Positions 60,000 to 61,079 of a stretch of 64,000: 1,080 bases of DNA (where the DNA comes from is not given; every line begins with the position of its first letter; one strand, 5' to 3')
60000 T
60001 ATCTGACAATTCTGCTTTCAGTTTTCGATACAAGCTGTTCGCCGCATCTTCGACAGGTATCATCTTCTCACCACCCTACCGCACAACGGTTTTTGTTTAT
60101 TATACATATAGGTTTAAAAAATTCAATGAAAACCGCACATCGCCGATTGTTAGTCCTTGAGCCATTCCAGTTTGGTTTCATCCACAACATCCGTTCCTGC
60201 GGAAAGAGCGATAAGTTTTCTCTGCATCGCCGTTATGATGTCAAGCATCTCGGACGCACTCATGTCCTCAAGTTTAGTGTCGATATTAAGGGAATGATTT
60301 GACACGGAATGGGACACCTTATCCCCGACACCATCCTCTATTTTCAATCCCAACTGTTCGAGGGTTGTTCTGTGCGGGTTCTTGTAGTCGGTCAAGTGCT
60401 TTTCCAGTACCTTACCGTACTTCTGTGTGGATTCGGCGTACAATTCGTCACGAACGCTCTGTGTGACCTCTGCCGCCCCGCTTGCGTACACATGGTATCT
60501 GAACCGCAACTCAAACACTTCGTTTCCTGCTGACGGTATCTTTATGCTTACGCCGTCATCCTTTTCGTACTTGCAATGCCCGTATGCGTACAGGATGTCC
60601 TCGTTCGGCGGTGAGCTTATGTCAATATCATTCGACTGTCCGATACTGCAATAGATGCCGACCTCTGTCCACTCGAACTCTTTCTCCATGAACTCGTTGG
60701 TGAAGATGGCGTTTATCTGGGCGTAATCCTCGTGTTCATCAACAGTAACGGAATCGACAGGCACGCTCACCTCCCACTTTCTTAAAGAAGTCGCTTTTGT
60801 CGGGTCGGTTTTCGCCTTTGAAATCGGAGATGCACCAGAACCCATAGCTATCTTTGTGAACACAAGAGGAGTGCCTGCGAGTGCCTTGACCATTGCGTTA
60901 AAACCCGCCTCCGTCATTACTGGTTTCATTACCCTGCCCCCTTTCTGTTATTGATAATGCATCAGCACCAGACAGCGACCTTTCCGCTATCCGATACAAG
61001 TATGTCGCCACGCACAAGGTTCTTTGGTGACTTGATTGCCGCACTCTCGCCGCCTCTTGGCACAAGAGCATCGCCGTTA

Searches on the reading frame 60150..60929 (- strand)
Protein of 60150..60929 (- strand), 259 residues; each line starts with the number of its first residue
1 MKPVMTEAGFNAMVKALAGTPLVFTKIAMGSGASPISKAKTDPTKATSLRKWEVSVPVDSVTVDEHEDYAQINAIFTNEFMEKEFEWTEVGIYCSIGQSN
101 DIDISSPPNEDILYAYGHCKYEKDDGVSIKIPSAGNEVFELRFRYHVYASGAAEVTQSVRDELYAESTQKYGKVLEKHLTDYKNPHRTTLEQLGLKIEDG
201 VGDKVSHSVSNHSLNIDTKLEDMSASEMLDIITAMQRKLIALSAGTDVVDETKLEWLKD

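Call 121: find_encoding_contigs(protein=window:60150-60929:-, flank=10000, max_places=3)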
Protein window:60150-60929:- (259 aa): no gene with exactly this product is on record in the collection.
